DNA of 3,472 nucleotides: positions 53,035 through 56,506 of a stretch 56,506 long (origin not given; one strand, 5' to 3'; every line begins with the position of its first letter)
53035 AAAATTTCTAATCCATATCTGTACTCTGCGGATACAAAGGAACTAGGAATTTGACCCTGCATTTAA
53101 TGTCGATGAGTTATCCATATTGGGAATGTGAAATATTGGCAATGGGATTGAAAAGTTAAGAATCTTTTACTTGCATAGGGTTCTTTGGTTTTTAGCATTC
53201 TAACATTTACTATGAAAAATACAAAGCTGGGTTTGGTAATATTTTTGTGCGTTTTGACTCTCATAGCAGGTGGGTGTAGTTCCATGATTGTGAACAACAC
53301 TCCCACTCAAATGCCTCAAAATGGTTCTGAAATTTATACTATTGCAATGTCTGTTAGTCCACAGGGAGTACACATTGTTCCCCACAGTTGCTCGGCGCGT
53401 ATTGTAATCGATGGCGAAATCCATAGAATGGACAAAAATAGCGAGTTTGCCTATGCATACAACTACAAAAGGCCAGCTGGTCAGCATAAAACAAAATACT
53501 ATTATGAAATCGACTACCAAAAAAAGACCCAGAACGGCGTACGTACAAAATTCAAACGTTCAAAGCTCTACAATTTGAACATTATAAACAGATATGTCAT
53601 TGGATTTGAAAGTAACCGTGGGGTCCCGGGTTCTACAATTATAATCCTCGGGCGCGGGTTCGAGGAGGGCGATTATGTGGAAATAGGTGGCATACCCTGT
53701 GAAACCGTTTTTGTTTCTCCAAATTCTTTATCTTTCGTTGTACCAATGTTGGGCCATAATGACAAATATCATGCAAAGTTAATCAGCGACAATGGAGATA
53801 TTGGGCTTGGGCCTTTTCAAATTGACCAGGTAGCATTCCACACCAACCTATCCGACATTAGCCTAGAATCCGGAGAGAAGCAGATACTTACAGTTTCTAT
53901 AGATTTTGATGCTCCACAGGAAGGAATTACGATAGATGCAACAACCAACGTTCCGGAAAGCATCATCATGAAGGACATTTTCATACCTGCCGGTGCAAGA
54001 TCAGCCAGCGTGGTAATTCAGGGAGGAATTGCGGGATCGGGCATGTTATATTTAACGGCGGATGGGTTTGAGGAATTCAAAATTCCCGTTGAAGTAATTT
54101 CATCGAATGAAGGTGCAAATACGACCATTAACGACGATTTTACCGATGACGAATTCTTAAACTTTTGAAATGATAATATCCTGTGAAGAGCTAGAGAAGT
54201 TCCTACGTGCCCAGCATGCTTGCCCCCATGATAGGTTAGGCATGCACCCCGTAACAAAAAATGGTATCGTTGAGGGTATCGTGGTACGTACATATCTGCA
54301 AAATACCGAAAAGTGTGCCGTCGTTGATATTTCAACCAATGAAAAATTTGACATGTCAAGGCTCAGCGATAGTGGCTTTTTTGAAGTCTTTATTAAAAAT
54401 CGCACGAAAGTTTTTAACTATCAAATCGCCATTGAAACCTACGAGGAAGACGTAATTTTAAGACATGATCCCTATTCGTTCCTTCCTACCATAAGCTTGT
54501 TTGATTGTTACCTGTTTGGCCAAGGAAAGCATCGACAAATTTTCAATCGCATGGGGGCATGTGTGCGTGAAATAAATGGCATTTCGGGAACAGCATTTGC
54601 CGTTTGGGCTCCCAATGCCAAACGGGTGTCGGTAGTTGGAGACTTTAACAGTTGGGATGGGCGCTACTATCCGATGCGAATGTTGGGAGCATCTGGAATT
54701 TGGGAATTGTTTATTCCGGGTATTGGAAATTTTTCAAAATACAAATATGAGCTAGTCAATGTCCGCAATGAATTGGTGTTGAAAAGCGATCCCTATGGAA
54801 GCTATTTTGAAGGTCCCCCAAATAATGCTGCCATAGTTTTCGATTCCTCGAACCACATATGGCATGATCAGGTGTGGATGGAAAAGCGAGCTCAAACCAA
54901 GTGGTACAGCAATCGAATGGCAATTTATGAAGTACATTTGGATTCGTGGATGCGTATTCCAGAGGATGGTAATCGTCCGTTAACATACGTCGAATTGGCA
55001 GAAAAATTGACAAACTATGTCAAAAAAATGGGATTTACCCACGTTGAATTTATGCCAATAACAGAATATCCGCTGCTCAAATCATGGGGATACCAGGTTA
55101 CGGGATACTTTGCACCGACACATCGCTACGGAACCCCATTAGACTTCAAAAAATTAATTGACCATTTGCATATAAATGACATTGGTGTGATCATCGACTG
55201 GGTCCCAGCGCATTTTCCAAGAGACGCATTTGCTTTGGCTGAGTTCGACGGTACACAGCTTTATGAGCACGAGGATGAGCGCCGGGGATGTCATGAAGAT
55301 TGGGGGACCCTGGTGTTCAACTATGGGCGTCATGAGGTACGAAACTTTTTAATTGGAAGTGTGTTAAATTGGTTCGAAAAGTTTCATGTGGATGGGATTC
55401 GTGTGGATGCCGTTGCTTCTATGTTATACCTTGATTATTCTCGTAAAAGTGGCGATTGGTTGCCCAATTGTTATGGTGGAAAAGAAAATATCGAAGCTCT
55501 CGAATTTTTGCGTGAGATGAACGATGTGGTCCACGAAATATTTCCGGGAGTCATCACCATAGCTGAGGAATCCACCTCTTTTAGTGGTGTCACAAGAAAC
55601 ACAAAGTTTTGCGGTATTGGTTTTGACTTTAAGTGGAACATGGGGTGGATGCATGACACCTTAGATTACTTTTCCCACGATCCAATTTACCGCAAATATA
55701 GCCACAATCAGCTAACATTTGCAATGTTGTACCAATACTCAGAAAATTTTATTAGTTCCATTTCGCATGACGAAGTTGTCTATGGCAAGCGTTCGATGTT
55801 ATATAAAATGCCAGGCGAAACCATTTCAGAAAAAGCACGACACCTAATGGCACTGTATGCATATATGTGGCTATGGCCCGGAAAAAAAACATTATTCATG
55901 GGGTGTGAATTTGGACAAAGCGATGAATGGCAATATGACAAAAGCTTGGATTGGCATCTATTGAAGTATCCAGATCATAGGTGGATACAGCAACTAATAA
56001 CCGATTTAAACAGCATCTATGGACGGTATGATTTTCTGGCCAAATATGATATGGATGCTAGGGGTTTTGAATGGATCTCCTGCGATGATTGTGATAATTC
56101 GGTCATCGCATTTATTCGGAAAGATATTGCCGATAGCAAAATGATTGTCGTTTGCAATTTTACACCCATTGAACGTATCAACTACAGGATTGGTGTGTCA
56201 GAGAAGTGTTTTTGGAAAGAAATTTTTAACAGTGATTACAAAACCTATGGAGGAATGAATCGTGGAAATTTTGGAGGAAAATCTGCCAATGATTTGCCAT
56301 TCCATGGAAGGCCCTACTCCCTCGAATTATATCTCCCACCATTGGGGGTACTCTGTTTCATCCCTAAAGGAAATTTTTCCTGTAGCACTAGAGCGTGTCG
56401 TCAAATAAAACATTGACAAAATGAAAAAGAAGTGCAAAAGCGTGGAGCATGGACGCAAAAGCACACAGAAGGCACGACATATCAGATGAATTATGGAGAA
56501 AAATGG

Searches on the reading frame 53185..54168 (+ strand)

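Call 40: search_protein_families(library=pfam, proteins=[window:53185-54168:+], max_evalue=0.0001)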
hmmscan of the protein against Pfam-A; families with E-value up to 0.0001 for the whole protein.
window:53185-54168:+ (327 aa): 1 family
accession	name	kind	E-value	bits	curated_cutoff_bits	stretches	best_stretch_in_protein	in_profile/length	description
PF01833.30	TIG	-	8e-07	29.4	20.9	1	143-189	8-59/84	IPT/TIG domain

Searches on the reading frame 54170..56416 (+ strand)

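Call 40: search_protein_families(library=pfam, proteins=[window:54170-56416:+], max_evalue=0.0001)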
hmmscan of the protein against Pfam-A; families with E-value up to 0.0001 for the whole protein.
window:54170-56416:+ (748 aa): 4 families
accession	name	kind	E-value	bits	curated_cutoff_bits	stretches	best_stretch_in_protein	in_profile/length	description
PF02922.24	CBM_48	-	3.2e-28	98.3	22.4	1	128-210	2-83/83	Carbohydrate-binding module 48 (Isoamylase N-terminal domain)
PF22019.2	GlgB_N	-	7.6e-24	84.1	27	1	6-102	3-94/94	alpha-1,4-glucan branching enzyme GlgB, N-terminal domain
PF02806.24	Alpha-amylase_C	-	4e-23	82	21.2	1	635-730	1-92/95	Alpha amylase, C-terminal all-beta domain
PF00128.31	Alpha-amylase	-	1.2e-16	61.4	22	2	278-351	23-94/446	Alpha amylase, catalytic domain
